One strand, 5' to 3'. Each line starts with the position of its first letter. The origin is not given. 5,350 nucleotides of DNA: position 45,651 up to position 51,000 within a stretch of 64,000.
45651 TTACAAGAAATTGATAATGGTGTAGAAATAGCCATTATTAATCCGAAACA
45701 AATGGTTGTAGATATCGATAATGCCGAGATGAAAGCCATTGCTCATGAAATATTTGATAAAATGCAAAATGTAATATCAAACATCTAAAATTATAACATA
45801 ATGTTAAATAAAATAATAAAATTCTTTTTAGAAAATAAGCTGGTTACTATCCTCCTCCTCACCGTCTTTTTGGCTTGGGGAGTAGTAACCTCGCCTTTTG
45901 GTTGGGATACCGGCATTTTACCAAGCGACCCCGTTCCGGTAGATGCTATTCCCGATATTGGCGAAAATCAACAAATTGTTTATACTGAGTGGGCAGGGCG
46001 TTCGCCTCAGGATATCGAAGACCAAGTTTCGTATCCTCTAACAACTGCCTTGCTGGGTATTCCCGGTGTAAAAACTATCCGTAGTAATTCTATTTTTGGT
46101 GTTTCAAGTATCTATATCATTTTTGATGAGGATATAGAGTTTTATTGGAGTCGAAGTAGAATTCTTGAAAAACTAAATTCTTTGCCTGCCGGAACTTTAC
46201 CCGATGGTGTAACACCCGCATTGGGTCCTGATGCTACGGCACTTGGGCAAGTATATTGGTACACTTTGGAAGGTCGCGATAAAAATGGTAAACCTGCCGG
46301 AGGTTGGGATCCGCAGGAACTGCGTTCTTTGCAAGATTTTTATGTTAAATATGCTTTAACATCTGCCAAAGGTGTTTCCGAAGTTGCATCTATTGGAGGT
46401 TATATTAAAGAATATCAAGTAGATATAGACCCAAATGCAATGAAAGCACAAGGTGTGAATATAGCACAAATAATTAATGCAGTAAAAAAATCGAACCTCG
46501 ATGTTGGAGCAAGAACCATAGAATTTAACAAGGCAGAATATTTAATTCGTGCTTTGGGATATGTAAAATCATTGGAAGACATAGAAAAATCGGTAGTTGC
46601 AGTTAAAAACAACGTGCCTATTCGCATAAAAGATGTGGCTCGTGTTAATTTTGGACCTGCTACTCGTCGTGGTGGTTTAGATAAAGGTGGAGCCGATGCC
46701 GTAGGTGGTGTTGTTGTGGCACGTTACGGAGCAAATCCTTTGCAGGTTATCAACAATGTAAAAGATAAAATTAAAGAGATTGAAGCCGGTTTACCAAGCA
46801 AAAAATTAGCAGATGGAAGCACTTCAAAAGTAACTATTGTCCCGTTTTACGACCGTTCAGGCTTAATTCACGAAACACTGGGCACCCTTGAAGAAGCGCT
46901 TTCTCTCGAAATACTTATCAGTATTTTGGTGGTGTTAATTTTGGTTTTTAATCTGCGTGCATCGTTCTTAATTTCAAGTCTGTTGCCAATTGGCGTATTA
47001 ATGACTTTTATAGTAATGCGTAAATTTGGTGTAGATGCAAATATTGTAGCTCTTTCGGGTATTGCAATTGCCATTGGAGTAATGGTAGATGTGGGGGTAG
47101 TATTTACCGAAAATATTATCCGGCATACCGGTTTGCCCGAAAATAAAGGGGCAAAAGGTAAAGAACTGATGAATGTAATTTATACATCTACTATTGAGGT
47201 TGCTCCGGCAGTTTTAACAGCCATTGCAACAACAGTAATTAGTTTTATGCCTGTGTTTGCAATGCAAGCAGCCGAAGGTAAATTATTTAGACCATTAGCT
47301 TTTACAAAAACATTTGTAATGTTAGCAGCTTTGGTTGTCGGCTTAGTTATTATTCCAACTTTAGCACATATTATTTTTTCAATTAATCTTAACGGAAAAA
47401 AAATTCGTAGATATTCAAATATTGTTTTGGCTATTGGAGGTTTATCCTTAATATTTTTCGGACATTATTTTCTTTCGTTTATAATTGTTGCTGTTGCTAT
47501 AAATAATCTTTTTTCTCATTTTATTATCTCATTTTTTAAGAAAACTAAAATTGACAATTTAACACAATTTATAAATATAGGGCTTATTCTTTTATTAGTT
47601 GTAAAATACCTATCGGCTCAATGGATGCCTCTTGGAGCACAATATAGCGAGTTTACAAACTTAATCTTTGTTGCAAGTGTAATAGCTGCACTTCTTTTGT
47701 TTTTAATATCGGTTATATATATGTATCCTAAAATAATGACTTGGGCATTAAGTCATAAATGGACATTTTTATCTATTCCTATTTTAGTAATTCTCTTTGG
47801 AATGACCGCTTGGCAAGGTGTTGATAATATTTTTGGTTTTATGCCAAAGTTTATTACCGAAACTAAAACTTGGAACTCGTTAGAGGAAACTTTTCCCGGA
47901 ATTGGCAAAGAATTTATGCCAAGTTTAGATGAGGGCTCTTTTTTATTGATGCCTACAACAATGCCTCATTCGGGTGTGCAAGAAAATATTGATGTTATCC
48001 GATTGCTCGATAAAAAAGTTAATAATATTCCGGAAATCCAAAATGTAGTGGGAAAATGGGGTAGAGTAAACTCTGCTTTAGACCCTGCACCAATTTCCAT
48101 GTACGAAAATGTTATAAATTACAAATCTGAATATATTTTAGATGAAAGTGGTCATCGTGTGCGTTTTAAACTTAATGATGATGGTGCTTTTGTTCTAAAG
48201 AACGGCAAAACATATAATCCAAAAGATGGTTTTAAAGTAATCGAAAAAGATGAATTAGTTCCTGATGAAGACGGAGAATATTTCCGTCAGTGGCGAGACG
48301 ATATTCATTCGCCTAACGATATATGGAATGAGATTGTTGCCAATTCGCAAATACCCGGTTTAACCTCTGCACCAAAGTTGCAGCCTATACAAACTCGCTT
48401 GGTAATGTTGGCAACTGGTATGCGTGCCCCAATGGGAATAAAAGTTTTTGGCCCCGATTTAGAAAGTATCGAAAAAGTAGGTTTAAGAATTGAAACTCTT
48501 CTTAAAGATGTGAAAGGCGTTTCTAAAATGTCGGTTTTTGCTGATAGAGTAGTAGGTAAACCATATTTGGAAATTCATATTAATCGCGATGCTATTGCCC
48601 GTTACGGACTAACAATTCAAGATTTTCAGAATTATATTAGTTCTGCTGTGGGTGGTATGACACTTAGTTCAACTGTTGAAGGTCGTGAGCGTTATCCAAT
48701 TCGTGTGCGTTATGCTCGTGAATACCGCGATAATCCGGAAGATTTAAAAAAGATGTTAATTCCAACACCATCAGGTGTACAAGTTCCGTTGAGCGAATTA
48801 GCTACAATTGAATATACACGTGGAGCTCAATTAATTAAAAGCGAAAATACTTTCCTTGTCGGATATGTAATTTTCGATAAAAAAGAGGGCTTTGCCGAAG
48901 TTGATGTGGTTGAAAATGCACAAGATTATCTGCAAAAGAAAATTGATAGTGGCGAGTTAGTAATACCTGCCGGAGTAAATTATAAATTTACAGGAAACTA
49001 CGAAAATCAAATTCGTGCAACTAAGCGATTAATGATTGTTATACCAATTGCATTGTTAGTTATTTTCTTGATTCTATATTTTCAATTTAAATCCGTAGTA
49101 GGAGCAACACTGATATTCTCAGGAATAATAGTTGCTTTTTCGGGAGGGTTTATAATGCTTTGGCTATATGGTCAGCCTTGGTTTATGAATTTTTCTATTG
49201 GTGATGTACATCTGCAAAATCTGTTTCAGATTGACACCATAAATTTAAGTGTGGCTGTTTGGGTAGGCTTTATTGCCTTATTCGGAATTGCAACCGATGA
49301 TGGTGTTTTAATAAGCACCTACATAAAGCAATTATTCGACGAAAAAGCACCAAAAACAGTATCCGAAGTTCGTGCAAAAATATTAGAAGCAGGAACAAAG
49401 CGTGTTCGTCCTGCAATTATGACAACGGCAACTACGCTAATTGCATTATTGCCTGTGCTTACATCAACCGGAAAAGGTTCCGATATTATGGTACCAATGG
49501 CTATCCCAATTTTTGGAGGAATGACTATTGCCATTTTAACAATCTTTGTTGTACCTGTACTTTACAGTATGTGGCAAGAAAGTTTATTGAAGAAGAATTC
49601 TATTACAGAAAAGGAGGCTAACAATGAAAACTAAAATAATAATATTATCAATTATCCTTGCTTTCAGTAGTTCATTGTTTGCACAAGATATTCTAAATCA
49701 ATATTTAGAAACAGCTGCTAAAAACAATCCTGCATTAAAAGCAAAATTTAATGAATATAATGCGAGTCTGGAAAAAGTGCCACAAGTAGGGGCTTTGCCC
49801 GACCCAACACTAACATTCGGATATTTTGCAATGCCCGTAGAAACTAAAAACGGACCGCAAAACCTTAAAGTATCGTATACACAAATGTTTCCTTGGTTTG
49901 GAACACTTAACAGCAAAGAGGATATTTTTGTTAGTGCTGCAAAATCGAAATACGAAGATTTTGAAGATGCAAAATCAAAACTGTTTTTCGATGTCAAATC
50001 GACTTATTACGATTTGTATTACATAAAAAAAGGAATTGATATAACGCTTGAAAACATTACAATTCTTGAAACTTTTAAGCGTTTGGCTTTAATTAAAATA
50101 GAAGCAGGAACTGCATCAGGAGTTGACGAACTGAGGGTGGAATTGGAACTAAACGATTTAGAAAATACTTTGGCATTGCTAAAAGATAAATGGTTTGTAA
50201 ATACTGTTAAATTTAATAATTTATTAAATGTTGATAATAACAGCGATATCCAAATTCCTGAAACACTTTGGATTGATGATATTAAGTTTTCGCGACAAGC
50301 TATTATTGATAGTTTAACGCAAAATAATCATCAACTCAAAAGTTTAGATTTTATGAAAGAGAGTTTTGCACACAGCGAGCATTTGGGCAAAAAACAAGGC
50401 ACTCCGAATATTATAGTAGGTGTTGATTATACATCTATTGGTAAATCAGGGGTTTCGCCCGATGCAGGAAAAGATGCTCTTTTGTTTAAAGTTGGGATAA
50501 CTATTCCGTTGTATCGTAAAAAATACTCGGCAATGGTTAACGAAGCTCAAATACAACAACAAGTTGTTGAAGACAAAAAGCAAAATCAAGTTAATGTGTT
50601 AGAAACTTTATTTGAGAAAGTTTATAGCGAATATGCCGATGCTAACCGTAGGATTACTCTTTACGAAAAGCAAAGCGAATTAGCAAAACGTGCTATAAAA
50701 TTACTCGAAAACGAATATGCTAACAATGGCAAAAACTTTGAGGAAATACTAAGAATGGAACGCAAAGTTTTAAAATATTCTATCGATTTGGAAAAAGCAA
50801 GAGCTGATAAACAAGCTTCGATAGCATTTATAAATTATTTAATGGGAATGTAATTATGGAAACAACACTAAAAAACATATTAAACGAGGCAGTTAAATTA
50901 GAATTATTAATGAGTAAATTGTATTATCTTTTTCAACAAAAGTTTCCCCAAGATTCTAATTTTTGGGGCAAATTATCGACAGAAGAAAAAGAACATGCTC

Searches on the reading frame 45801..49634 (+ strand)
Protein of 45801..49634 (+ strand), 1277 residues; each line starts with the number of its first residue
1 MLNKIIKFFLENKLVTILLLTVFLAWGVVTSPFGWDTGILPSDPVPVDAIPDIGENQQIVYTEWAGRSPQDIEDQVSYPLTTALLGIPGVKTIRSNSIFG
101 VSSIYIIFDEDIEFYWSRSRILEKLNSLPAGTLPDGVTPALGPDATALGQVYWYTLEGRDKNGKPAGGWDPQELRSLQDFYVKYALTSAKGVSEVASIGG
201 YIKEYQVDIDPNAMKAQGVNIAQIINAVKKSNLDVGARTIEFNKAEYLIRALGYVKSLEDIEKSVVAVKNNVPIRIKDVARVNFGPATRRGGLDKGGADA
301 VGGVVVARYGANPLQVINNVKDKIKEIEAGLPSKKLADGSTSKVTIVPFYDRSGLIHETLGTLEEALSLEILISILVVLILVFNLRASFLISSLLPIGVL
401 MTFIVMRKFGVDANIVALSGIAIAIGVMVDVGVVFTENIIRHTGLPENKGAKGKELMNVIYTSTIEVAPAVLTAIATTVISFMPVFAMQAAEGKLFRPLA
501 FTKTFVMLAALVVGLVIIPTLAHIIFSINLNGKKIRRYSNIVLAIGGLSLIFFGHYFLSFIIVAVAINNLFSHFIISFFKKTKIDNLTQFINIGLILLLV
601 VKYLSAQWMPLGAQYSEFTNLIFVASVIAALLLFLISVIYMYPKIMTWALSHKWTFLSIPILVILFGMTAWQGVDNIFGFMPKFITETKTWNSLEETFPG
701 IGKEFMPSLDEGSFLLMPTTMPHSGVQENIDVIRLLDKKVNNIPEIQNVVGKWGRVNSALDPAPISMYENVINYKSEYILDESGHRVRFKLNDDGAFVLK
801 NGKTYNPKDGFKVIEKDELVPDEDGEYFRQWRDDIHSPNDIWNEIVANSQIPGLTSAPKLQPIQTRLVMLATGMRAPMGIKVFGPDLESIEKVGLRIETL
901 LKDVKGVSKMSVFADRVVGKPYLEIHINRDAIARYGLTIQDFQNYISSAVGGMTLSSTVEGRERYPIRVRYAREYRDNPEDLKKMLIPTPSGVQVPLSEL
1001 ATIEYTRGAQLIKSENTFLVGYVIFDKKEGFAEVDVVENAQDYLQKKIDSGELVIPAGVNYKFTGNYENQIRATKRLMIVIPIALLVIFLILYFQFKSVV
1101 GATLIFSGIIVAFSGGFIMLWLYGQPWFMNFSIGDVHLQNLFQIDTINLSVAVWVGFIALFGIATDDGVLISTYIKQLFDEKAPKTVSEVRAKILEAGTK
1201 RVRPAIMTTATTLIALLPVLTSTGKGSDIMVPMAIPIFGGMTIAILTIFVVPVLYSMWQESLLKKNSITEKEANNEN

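Call 24: list_cluster_members(proteins=[P0002, P0011, P0031, window:45801-49634:+, window:43746-43952:+])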
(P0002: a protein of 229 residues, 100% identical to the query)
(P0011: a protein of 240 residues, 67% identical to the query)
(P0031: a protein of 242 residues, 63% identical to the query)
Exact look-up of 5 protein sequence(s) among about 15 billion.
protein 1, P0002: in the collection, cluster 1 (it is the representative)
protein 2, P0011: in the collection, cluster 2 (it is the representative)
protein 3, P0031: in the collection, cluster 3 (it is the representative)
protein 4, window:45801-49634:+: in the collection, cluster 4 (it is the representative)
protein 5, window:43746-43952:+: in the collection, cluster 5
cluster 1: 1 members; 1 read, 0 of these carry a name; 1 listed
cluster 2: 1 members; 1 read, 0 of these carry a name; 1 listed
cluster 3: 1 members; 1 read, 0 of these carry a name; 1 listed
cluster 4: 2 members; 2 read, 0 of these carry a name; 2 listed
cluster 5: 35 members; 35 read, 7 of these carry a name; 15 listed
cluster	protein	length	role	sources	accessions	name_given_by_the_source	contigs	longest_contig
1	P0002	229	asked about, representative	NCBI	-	-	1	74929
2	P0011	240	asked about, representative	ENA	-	-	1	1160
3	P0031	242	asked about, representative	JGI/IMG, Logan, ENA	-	-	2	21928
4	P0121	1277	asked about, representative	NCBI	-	-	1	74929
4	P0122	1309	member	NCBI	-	-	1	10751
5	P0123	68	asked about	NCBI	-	-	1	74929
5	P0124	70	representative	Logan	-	-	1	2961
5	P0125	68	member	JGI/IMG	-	hypothetical protein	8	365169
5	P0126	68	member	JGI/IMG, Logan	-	hypothetical protein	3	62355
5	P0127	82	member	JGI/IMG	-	hypothetical protein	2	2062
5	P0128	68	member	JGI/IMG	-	hypothetical protein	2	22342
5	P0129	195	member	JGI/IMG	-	hypothetical protein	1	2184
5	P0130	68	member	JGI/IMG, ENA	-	hypothetical protein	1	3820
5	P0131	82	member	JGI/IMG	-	hypothetical protein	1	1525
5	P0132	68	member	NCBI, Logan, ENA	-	-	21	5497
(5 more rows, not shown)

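Call 39: find_encoding_contigs(protein=window:45801-49634:+, flank=10000, max_places=3)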
Protein window:45801-49634:+ (1277 aa): no gene with exactly this product is on record in the collection.

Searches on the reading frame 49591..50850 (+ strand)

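Call 36: search_protein_families(library=pfam, proteins=[window:49591-50850:+], max_evalue=0.00001)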
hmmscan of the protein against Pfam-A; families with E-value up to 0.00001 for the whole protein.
window:49591-50850:+ (420 aa): 1 family
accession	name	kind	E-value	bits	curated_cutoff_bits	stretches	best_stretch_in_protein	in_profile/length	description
PF02321.23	OEP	-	3e-38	131.9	22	2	239-419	5-187/187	Outer membrane efflux protein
